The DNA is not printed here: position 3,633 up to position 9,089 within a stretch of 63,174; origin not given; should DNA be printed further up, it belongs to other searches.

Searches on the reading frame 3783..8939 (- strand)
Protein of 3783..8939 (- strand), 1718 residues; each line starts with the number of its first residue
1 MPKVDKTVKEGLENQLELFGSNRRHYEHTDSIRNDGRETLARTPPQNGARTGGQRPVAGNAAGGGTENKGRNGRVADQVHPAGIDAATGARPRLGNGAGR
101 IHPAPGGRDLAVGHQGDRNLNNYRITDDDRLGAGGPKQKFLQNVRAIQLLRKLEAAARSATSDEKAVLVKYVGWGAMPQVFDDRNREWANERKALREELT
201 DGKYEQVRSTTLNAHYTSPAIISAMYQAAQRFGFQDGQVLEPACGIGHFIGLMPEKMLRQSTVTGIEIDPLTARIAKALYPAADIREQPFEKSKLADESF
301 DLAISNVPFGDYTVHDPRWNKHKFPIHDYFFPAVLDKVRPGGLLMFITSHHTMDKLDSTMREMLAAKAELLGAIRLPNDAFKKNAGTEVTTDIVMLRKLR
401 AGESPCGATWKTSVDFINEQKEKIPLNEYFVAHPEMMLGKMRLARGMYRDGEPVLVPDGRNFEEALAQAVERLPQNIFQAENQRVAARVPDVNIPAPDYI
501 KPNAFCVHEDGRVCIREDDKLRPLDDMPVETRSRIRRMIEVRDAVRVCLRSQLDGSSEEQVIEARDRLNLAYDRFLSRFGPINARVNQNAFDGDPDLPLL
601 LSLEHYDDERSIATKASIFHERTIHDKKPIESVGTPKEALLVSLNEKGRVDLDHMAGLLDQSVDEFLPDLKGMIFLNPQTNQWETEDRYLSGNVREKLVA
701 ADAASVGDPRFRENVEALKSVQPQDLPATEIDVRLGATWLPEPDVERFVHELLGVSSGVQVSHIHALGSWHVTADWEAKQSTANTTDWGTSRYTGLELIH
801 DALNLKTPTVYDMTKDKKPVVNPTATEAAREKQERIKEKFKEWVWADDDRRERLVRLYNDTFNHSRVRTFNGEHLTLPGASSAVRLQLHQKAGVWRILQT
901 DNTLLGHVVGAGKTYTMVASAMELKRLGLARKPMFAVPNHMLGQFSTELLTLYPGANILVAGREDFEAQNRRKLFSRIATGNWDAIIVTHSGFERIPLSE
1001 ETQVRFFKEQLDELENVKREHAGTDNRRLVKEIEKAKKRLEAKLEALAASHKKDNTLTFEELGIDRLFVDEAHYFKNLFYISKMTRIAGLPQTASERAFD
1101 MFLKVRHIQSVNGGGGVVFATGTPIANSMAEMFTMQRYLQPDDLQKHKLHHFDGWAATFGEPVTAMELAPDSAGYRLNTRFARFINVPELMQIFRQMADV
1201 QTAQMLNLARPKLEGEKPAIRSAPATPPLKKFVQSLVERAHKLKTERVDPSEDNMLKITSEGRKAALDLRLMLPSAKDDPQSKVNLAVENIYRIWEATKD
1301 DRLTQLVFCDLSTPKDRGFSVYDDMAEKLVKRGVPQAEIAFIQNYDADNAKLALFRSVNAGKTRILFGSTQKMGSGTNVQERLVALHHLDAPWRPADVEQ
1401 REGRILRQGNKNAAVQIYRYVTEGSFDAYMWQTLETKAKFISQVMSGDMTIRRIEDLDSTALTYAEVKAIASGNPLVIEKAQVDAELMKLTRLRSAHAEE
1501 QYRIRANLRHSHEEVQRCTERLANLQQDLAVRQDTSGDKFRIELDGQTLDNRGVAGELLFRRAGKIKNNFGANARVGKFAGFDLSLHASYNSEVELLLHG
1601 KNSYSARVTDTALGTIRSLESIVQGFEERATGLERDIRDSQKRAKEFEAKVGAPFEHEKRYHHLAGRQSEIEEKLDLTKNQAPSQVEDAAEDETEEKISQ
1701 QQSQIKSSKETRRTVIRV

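Call 10: search_protein_families(library=pfam, proteins=[window:3783-8939:-], max_evalue=0.001)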
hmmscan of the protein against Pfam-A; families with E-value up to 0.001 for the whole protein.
window:3783-8939:- (1718 aa): 6 families
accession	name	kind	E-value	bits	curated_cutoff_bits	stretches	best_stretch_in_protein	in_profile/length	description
PF13847.12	Methyltransf_31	-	7.5e-06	26.1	27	1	237-364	5-126/145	Methyltransferase domain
PF08241.18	Methyltransf_11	-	1e-05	26.5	21.2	1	240-306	1-67/95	Methyltransferase domain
PF13649.12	Methyltransf_25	-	1.2e-05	26.4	27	1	239-310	1-75/97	Methyltransferase domain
PF00271.37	Helicase_C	-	0.00016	22.4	23.5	1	1322-1409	24-110/110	Helicase conserved C-terminal domain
PF00176.29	SNF2-rel_dom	-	0.00019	21.1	24.9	0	1121-1156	160-193/290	SNF2-related domain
PF04851.21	ResIII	-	0.00049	20.5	22.5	0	890-1077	8-139/164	Type III restriction enzyme, res subunit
